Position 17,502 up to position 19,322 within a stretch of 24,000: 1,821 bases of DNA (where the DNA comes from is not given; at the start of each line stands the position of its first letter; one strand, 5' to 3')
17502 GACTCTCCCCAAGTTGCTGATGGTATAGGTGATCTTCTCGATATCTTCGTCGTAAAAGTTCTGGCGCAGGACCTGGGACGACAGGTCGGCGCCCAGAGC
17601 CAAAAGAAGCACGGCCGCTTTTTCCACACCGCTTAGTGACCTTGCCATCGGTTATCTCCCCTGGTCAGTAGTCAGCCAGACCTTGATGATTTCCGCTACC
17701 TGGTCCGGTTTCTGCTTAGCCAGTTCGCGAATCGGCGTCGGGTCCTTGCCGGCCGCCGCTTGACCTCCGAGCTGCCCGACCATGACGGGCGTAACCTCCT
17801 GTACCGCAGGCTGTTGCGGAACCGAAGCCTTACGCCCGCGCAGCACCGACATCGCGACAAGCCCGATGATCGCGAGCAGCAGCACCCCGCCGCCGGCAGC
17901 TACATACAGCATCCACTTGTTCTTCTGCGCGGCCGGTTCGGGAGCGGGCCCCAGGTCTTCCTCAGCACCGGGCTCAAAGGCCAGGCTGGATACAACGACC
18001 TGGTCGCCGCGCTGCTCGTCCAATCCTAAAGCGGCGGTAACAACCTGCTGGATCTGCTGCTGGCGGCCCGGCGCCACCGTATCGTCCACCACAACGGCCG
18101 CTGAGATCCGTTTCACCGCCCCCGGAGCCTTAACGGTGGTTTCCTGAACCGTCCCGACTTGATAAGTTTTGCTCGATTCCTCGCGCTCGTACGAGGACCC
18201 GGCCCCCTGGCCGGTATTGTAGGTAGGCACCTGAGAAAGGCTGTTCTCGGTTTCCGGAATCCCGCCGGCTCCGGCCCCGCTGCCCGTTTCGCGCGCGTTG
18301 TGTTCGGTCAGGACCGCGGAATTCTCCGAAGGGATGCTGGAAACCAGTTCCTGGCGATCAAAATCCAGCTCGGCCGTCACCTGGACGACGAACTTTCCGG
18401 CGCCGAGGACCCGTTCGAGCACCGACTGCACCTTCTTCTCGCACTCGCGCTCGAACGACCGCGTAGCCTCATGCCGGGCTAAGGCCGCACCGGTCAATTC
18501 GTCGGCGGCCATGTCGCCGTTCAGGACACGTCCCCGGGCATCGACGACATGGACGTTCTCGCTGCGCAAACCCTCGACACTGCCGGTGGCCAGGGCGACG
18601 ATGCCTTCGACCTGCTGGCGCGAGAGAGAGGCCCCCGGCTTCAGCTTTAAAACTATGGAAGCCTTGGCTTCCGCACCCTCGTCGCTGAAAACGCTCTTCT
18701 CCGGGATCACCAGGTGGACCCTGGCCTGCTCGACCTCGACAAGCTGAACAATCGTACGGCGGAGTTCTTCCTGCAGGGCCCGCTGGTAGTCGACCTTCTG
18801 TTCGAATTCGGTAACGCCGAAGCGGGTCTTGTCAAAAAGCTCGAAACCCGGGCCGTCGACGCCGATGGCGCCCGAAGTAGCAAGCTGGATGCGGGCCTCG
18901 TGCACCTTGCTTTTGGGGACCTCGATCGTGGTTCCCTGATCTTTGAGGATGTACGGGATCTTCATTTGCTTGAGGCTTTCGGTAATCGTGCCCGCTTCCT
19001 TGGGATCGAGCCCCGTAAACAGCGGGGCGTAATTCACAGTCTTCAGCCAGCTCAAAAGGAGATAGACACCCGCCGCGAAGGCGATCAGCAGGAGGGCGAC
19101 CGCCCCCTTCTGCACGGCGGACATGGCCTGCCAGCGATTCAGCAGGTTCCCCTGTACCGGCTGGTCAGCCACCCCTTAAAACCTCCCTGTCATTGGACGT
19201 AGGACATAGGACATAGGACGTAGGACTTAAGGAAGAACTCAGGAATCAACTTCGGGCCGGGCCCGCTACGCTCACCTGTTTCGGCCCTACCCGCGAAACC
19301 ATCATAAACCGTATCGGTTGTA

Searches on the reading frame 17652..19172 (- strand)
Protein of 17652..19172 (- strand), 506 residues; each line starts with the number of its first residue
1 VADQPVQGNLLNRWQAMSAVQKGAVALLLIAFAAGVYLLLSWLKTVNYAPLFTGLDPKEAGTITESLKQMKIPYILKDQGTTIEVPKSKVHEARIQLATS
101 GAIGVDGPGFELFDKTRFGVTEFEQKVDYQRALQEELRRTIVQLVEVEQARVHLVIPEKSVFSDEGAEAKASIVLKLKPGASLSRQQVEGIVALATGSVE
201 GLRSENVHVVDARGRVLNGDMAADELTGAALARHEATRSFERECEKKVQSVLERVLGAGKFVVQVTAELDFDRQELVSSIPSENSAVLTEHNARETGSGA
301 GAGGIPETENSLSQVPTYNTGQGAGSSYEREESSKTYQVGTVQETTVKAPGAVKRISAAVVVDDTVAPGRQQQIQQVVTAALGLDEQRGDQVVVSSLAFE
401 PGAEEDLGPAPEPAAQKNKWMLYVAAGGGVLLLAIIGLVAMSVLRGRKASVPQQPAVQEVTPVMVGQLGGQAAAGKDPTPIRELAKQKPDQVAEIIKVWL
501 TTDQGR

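Call 15: find_related_loci(query=window:17652-19172:-, collection=genome_contigs, flank=6000)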
Query window:17652-19172:- (506 aa) in genome_contigs; peptide patterns used: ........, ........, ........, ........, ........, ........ (x = any residue, [..] = any of these).
52 stretches matched a pattern; 5 encode a relative of the query (tblastn E <= 1e-3); 5 distinct loci.
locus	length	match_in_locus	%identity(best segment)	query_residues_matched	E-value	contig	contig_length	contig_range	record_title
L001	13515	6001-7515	93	1-506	0e+0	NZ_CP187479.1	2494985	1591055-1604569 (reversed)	Desulforudis sp. Tu-874 chromosome, complete genome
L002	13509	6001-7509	40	6-500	2e-115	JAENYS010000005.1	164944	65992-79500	MAG: Desulfoscipio geothermicus isolate BL5_bin.4 BL5_bin4_NODE_47_length_164944_cov_94.939474, whole genome shotgun seq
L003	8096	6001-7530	28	13-504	2e-57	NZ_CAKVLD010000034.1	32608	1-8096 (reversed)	MAG: uncultured Clostridium sp. isolate REFINED_METABAT215_TOP10_CONTIGS_1500_ASSEMBLY_K77_MERGED__Nepal_MoBio_Fiber-Had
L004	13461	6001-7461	32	11-501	1e-68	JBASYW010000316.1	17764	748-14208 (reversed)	MAG: Dethiobacteria bacterium isolate MFD13471_ilm_asm_bin52 k127_77270, whole genome shotgun sequence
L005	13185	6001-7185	31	39-423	2e-50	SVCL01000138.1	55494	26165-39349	MAG: Clostridium sp. isolate SIG253 k141_544851, whole genome shotgun sequence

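Call 20: find_homologous_proteins(query=window:17652-19172:-, max_evalue=1e-40)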
Query window:17652-19172:- (506 aa): 1071 proteins with E <= 1e-40 among 8000 candidates; the best 120 are listed.
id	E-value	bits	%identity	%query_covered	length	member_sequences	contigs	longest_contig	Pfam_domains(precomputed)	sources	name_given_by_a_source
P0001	2.8e-295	998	92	100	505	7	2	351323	PF08345.18,PF01514.24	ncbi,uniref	ncbi:flagellar basal-body MS-ring/collar protein FliF [Desulforudis sp. DRI-14]|uniref:flagellar bas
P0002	3.7e-140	486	47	98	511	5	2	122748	PF08345.18,PF01514.24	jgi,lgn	jgi:flagellar M-ring protein FliF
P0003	1.2e-139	485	48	99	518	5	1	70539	PF08345.18,PF01514.24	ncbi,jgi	ncbi:MAG: flagellar basal-body MS-ring/collar protein FliF [Bacillota bacterium]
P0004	3.9e-138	480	49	99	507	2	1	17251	PF08345.18,PF01514.24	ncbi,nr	ncbi:MAG: flagellar M-ring protein FliF [Candidatus Desulforudis sp.]|nr:flagellar M-ring protein Fl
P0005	9.9e-137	475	47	99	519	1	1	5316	PF08345.18,PF01514.24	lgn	-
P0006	4.9e-136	473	49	97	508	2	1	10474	PF08345.18,PF01514.24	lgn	-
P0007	5.1e-136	473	50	100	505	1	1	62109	PF08345.18,PF01514.24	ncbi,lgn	ncbi:MAG: flagellar basal-body MS-ring/collar protein FliF [Bacillota bacterium]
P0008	2.9e-135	470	47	99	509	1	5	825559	PF08345.18,PF01514.24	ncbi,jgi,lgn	jgi:flagellar M-ring protein FliF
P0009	2.9e-135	470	49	99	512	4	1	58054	PF08345.18,PF01514.24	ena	-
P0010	7.7e-134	465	48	100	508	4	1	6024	PF08345.18,PF01514.24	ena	-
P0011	5.3e-133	463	47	99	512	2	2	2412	PF08345.18,PF01514.24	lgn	-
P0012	7.2e-133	462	46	99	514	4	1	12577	PF08345.18,PF01514.24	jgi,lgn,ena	-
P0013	3.8e-131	457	46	96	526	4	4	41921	PF08345.18,PF01514.24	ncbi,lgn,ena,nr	ncbi:MAG: flagellar basal-body MS-ring/collar protein FliF [Clostridia bacterium]|nr:flagellar basal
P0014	9.4e-131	455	47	100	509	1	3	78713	PF08345.18,PF01514.24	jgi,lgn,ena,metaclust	metaclust:\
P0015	2.9e-130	454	53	77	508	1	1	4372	PF08345.18,PF01514.24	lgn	-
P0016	4.0e-129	450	46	99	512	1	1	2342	PF08345.18,PF01514.24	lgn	-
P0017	4.3e-129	450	48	96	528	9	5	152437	PF08345.18,PF01514.24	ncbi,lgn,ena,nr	ncbi:MAG: flagellar M-ring protein FliF [Firmicutes bacterium]|nr:flagellar M-ring protein FliF [Bac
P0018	1.4e-128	448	46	99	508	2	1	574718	PF08345.18,PF01514.24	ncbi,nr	ncbi:MAG: flagellar basal-body MS-ring/collar protein FliF [Bacillota bacterium]|nr:flagellar basal-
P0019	4.3e-128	446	48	96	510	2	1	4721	PF08345.18,PF01514.24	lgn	-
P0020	6.8e-127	442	48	96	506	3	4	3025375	PF08345.18,PF01514.24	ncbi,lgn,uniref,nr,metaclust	ncbi:flagellar biosynthesis/type III secretory pathway lipoprotein [Pelotomaculum thermopropionicum 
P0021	7.3e-127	442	49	96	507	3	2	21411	PF08345.18,PF01514.24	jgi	-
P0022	6.2e-126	439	47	96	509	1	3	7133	PF08345.18,PF01514.24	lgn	-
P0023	7.5e-126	439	48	96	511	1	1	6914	PF08345.18,PF01514.24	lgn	-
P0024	1.8e-125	438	47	96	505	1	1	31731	PF08345.18,PF01514.24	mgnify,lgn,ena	mgnify:CR=1 FL=1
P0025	2.2e-125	437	47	96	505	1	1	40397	PF08345.18,PF01514.24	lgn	-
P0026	2.4e-125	437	47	97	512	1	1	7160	PF08345.18,PF01514.24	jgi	-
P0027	2.6e-125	437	51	77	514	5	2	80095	PF08345.18,PF01514.24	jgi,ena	jgi:flagellar M-ring protein FliF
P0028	3.9e-123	430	45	92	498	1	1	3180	PF08345.18,PF01514.24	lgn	-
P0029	9.7e-123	429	46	96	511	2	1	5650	PF08345.18,PF01514.24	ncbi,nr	ncbi:MAG: flagellar M-ring protein FliF [Peptococcaceae bacterium]|nr:flagellar M-ring protein FliF 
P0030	9.8e-123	429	47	96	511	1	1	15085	PF08345.18,PF01514.24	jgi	-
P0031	3.1e-121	424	48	96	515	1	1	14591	PF08345.18,PF01514.24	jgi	-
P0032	4.0e-121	423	45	98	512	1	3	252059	PF08345.18,PF01514.24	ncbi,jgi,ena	jgi:flagellar M-ring protein FliF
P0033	4.4e-121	423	45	96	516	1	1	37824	PF08345.18,PF01514.24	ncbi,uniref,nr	ncbi:flagellar M-ring protein FliF [Desulfocucumis palustris]|uniref:Flagellar M-ring protein n=1 Ta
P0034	4.7e-121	423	44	98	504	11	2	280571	PF08345.18,PF01514.24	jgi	jgi:flagellar M-ring protein FliF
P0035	6.1e-121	423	45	96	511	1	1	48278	PF08345.18,PF01514.24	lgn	-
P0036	6.6e-121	423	43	99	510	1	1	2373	PF08345.18,PF01514.24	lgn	-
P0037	7.3e-121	423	45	97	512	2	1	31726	PF08345.18,PF01514.24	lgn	-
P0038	1.8e-120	421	45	96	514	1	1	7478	PF08345.18,PF01514.24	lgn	-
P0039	3.0e-120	421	45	97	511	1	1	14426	PF08345.18,PF01514.24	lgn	-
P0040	3.2e-120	420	44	96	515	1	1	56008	PF08345.18,PF01514.24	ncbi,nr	ncbi:MAG: flagellar M-ring protein FliF [Peptococcaceae bacterium]|nr:flagellar M-ring protein FliF 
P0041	4.2e-120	420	45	97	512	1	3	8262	PF08345.18,PF01514.24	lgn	-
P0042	4.4e-120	420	45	96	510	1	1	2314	PF08345.18,PF01514.24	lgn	-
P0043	8.2e-120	419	50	77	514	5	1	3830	PF08345.18,PF01514.24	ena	-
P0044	9.4e-120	419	46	97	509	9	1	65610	PF08345.18,PF01514.24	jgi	-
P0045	1.0e-119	419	44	97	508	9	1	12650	PF08345.18,PF01514.24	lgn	-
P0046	3.1e-119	417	43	96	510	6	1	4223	PF08345.18,PF01514.24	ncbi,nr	ncbi:MAG: flagellar M-ring protein FliF [Peptococcaceae bacterium]|nr:flagellar M-ring protein FliF 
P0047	5.4e-119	416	44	97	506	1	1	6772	PF08345.18,PF01514.24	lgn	-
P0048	7.6e-119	416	45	97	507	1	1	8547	PF08345.18,PF01514.24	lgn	-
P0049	1.5e-118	415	45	96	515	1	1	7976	PF08345.18,PF01514.24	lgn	-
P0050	2.9e-118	414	46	96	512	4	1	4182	PF08345.18,PF01514.24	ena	-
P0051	3.8e-118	414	43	96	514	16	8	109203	PF21314.3,PF08345.18,PF01514.24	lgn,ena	-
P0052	4.2e-118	414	44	97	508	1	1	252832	PF08345.18,PF01514.24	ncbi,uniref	ncbi:flagellar basal-body MS-ring/collar protein FliF [Pelotomaculum propionicicum]|uniref:flagellar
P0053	5.0e-118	413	44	97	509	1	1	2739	PF08345.18,PF01514.24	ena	-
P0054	7.1e-118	413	44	97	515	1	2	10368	PF08345.18,PF01514.24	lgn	-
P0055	8.6e-118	412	43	99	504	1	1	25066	PF08345.18,PF01514.24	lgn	-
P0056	8.9e-118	412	45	96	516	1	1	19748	PF08345.18,PF01514.24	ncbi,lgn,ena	-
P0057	1.7e-117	411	44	98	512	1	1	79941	PF08345.18,PF01514.24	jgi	-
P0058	2.1e-117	411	44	96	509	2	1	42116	PF08345.18,PF01514.24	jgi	-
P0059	2.6e-117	411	45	96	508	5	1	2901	PF08345.18,PF01514.24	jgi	-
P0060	4.6e-117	410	44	96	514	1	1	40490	PF08345.18,PF01514.24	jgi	-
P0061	9.3e-117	409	44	99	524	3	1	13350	PF08345.18,PF01514.24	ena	-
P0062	1.5e-116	408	49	77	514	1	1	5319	PF08345.18,PF01514.24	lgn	-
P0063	1.7e-116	408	45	97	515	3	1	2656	PF08345.18,PF01514.24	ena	-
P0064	2.0e-116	408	45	96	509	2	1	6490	PF08345.18,PF01514.24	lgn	-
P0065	2.4e-116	408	44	97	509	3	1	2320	PF08345.18,PF01514.24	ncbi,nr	ncbi:MAG: flagellar basal-body MS-ring/collar protein FliF [Syntrophomonadaceae bacterium]|nr:flagel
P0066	2.6e-116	408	44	96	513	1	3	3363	PF08345.18,PF01514.24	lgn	-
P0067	2.7e-116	408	44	97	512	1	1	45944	PF08345.18,PF01514.24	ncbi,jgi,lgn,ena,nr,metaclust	ncbi:hypothetical protein HX99_04110 [Peptococcaceae bacterium SCADC1_2_3]|nr:hypothetical protein D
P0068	2.8e-116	407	44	97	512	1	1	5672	PF08345.18,PF01514.24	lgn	-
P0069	3.2e-116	407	43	98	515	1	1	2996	PF08345.18,PF01514.24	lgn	-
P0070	3.4e-116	407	45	96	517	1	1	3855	PF08345.18,PF01514.24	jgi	jgi:flagellar M-ring protein FliF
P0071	3.9e-116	407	44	97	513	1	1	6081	PF08345.18,PF01514.24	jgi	jgi:flagellar M-ring protein FliF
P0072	4.3e-116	407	44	96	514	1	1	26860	PF08345.18,PF01514.24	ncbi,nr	ncbi:MAG: Flagellar M-ring protein [Pelotomaculum sp. PtaU1.Bin035]|nr:MAG: Flagellar M-ring protein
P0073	4.5e-116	407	44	97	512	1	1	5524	PF08345.18,PF01514.24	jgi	jgi:flagellar M-ring protein FliF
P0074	4.7e-116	407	44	97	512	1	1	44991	PF08345.18,PF01514.24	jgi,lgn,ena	-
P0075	5.4e-116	407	48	83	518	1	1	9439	PF08345.18,PF01514.24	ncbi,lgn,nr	ncbi:MAG: flagellar M-ring protein FliF [Peptococcaceae bacterium]|nr:flagellar M-ring protein FliF 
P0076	6.3e-116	406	44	97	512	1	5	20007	PF08345.18,PF01514.24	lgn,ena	-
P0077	6.9e-116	406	42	97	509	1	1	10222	PF08345.18,PF01514.24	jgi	-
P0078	1.9e-115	405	43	97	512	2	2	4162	PF13786.13,PF08345.18,PF01514.24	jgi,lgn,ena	-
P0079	2.1e-115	405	45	97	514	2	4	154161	PF08345.18,PF01514.24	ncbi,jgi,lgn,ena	jgi:flagellar M-ring protein FliF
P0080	2.1e-115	405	43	99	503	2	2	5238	PF08345.18,PF01514.24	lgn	-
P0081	4.3e-115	404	42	100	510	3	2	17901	PF08345.18,PF01514.24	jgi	jgi:flagellar M-ring protein FliF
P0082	5.4e-115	403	45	96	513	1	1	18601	PF08345.18,PF01514.24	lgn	-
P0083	5.6e-115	403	44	96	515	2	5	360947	PF08345.18,PF01514.24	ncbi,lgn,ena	-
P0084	5.8e-115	403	48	80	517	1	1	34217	PF08345.18,PF01514.24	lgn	-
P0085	8.9e-115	403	44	97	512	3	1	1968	PF08345.18,PF01514.24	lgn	-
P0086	9.1e-115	402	44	96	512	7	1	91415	PF08345.18,PF01514.24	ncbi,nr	ncbi:MAG: hypothetical protein VR68_11050 [Peptococcaceae bacterium BRH_c4a]|nr:MAG: hypothetical pr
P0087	1.6e-114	402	43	97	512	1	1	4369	PF08345.18,PF01514.24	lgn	-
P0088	1.7e-114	402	43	96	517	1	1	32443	PF08345.18,PF01514.24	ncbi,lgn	ncbi:MAG: flagellar basal-body MS-ring/collar protein FliF [Bacillota bacterium]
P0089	1.7e-114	402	45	96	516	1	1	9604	PF08345.18,PF01514.24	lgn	-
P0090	2.3e-114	401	43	97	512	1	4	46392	PF08345.18,PF01514.24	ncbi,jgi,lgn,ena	-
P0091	2.4e-114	401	42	96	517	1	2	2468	PF08345.18,PF01514.24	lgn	-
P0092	2.6e-114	401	42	97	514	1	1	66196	PF08345.18,PF01514.24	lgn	-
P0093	3.1e-114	401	48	80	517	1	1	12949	PF08345.18,PF01514.24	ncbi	ncbi:MAG: flagellar basal-body MS-ring/collar protein FliF [Desulfocucumaceae bacterium]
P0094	3.6e-114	401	44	96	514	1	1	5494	PF08345.18,PF01514.24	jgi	jgi:flagellar M-ring protein FliF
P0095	4.1e-114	400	45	96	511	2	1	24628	PF08345.18,PF01514.24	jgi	-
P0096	4.2e-114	400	41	96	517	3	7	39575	PF08345.18,PF01514.24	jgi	-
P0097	4.6e-114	400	42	96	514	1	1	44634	PF08345.18,PF01514.24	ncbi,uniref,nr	ncbi:flagellar M-ring protein FliF [Pelotomaculum isophthalicicum JI]|uniref:Flagellar M-ring protei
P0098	6.5e-114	400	42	98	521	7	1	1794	PF08345.18,PF01514.24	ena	-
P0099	8.5e-114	399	45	79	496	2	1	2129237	PF08345.18,PF01514.24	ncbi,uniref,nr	ncbi:flagellar basal-body MS-ring/collar protein FliF [Ammonifex degensii]|uniref:flagellar basal-bo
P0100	3.0e-113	398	43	99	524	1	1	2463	PF08345.18,PF01514.24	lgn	-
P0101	3.1e-113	397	44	96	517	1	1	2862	PF08345.18,PF01514.24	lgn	-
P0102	4.9e-113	397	45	90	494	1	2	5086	PF08345.18,PF01514.24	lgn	-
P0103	5.7e-113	397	48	74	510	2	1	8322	PF08345.18,PF01514.24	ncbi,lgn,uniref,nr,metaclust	ncbi:flagellar basal-body MS-ring/collar protein FliF [Desulfovirgula thermocuniculi]|uniref:flagell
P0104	6.3e-113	396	45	81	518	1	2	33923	PF08345.18,PF01514.24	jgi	-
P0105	1.0e-112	396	43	96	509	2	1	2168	PF08345.18,PF01514.24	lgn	-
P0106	1.2e-112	396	43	96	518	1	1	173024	PF08345.18,PF01514.24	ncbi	ncbi:MAG: flagellar basal-body MS-ring/collar protein FliF [Bacillota bacterium]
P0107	1.2e-112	396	44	97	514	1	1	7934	PF08345.18,PF01514.24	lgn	-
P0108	1.3e-112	395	43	96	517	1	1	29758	PF08345.18,PF01514.24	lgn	-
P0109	1.7e-112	395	44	96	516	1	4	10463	PF08345.18,PF01514.24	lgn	-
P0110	1.8e-112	395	46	78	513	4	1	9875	PF08345.18,PF01514.24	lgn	-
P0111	2.0e-112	395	42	98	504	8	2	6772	PF08345.18,PF01514.24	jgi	jgi:flagellar M-ring protein FliF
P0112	2.6e-112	394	42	96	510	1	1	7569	PF08345.18,PF01514.24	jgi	jgi:flagellar M-ring protein FliF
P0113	2.7e-112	394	44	98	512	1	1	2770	PF08345.18,PF01514.24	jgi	-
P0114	4.8e-112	394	43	96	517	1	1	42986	PF08345.18,PF01514.24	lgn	-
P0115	5.3e-112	393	43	96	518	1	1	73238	PF08345.18,PF01514.24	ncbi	ncbi:MAG: flagellar basal-body MS-ring/collar protein FliF [Bacillota bacterium]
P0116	7.6e-112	393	43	96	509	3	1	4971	PF08345.18,PF01514.24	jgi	-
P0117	9.9e-112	392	45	90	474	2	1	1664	PF08345.18,PF01514.24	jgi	jgi:flagellar M-ring protein FliF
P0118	1.3e-111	392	43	96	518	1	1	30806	PF08345.18,PF01514.24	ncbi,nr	ncbi:MAG: flagellar M-ring protein FliF [Peptococcaceae bacterium]|nr:flagellar M-ring protein FliF 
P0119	1.4e-111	392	43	96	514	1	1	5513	PF08345.18,PF01514.24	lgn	-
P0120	1.7e-111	392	42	99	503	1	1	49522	PF08345.18,PF01514.24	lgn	-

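Call 21: find_encoding_contigs(protein=P0001, flank=10000, max_places=10)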
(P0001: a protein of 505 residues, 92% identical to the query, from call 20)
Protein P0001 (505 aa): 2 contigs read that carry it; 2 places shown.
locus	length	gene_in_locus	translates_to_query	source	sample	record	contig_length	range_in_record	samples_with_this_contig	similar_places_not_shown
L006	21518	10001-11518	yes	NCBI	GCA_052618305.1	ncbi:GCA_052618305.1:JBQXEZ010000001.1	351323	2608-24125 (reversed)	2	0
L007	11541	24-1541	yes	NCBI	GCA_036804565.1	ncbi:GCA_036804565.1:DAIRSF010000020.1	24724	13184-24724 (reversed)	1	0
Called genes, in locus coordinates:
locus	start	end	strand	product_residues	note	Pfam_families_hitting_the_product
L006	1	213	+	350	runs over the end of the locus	PF00072:Response_reg, PF01339:CheB_methylest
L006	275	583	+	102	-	PF04316:FlgM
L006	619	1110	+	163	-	PF05130:FlgN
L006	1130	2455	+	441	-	PF22638:FlgK_D1, PF06429:Flg_bbr_C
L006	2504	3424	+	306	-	PF00669:Flagellin_N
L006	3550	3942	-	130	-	PF05400:FliT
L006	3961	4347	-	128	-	PF02561:FliS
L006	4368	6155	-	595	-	PF02465:FliD_N, PF07195:FliD_C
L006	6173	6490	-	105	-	PF03646:FlaG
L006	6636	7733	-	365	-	PF00669:Flagellin_N, PF00700:Flagellin_C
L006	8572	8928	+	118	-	PF00460:Flg_bb_rod (weak)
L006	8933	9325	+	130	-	PF00460:Flg_bb_rod (weak), PF06429:Flg_bbr_C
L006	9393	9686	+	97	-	PF02049:FliE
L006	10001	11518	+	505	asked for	PF01514:YscJ_FliF, PF08345:YscJ_FliF_C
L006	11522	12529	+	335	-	PF14842:FliG_N, PF14841:FliG_M, PF14842:FliG_N (weak), PF01706:FliG_C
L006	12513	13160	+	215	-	PF02108:FliH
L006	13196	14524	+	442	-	PF02874:ATP-synt_ab_N (faint), PF00006:ATP-synt_ab, PF18269:T3SS_ATPase_C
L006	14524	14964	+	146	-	PF02050:FliJ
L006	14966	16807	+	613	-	PF02120:Flg_hook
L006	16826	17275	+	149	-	PF03963:FlgD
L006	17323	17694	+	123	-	PF12611:Flagellar_put (weak)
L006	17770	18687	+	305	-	PF00460:Flg_bb_rod, PF22692:LlgE_F_G_D1, PF06429:Flg_bbr_C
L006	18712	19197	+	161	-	PF03748:FliL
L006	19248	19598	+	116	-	PF01052:FliMN_C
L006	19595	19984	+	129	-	PF04347:FliO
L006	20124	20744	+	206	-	PF00813:FliP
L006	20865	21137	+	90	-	PF01313:Bac_export_3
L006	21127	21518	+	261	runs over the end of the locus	PF01311:Bac_export_1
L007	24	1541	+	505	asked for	PF01514:YscJ_FliF, PF08345:YscJ_FliF_C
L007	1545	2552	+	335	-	PF14842:FliG_N, PF14841:FliG_M, PF14842:FliG_N (weak), PF01706:FliG_C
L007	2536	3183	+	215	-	PF02108:FliH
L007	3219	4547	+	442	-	PF00006:ATP-synt_ab, PF18269:T3SS_ATPase_C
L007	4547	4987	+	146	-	PF02050:FliJ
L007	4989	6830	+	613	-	PF02120:Flg_hook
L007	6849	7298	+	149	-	PF03963:FlgD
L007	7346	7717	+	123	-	PF12611:Flagellar_put (weak)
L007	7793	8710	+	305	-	PF00460:Flg_bb_rod, PF22692:LlgE_F_G_D1, PF06429:Flg_bbr_C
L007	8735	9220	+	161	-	PF03748:FliL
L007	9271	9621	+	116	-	PF01052:FliMN_C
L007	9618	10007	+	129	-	PF04347:FliO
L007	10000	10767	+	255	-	PF00813:FliP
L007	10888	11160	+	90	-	PF01313:Bac_export_3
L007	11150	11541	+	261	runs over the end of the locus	PF01311:Bac_export_1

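Call 30: find_encoding_contigs(protein=P0004, flank=3000, max_places=3)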
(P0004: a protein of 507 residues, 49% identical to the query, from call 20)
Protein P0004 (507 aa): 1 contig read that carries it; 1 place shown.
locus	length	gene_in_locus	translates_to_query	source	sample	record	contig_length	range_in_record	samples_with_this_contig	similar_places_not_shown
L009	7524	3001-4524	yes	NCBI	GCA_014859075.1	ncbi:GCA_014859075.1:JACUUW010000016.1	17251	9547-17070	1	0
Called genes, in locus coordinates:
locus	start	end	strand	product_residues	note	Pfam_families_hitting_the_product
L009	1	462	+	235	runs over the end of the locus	PF02348:CTP_transf_3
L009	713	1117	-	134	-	-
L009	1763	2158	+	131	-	PF00460:Flg_bb_rod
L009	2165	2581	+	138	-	PF00460:Flg_bb_rod, PF06429:Flg_bbr_C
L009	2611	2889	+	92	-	PF02049:FliE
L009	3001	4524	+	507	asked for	PF01514:YscJ_FliF, PF08345:YscJ_FliF_C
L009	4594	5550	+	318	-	PF14842:FliG_N, PF14841:FliG_M, PF14842:FliG_N, PF01706:FliG_C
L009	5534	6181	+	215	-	PF02108:FliH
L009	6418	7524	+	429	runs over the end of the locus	PF02874:ATP-synt_ab_N, PF00006:ATP-synt_ab, PF18269:T3SS_ATPase_C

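Call 31: find_encoding_contigs(protein=P0007, flank=3000, max_places=3)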
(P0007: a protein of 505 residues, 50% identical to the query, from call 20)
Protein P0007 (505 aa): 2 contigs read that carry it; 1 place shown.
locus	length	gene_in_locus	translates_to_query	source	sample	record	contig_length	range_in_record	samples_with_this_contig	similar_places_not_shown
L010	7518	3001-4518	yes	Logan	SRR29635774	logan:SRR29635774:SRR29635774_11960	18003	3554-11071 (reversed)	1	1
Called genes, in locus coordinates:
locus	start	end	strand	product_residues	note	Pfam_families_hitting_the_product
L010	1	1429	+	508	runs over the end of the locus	PF00395:SLH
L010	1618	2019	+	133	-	PF00460:Flg_bb_rod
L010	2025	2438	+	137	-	PF00460:Flg_bb_rod, PF06429:Flg_bbr_C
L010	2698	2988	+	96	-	PF02049:FliE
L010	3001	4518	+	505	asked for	PF01514:YscJ_FliF, PF08345:YscJ_FliF_C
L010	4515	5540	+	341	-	PF14842:FliG_N, PF14841:FliG_M, PF14842:FliG_N (weak), PF01706:FliG_C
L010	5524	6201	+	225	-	PF02108:FliH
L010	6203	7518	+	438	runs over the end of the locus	PF02874:ATP-synt_ab_N (weak), PF00006:ATP-synt_ab, PF18269:T3SS_ATPase_C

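Call 32: find_encoding_contigs(protein=P0003, flank=3000, max_places=3)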
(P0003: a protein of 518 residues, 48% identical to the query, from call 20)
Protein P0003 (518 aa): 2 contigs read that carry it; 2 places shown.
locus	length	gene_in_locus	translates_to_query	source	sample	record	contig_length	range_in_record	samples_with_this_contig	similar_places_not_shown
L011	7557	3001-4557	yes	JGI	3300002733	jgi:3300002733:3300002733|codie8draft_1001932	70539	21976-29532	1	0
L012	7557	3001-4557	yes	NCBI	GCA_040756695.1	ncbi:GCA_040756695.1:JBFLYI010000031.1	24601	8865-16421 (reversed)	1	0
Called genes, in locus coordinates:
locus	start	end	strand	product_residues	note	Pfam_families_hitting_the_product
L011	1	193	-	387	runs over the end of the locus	PF00155:Aminotran_1_2, PF01041:DegT_DnrJ_EryC1, PF00266:Aminotran_5 (weak), PF01053:Cys_Met_Meta_PP, PF01212:Beta_elim_lyase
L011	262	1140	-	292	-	PF01909:NTP_transf_2 (faint), PF18765:Polbeta, PF01934:HepT-like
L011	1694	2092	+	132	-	PF00460:Flg_bb_rod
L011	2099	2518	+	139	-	PF00460:Flg_bb_rod (weak), PF06429:Flg_bbr_C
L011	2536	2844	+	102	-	PF02049:FliE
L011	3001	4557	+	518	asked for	PF01514:YscJ_FliF, PF08345:YscJ_FliF_C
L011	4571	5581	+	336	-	PF14842:FliG_N, PF03448:MgtE_N (faint), PF14841:FliG_M, PF14842:FliG_N, PF01706:FliG_C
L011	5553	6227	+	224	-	PF02108:FliH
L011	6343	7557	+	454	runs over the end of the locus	PF02874:ATP-synt_ab_N, PF00006:ATP-synt_ab, PF18269:T3SS_ATPase_C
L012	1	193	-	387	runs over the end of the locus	PF00155:Aminotran_1_2, PF01041:DegT_DnrJ_EryC1, PF00266:Aminotran_5 (weak), PF01053:Cys_Met_Meta_PP, PF01212:Beta_elim_lyase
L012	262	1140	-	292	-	PF01909:NTP_transf_2 (faint), PF18765:Polbeta, PF01934:HepT-like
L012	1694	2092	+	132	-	PF00460:Flg_bb_rod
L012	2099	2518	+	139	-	PF00460:Flg_bb_rod (weak), PF06429:Flg_bbr_C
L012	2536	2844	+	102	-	PF02049:FliE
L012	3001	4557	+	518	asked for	PF01514:YscJ_FliF, PF08345:YscJ_FliF_C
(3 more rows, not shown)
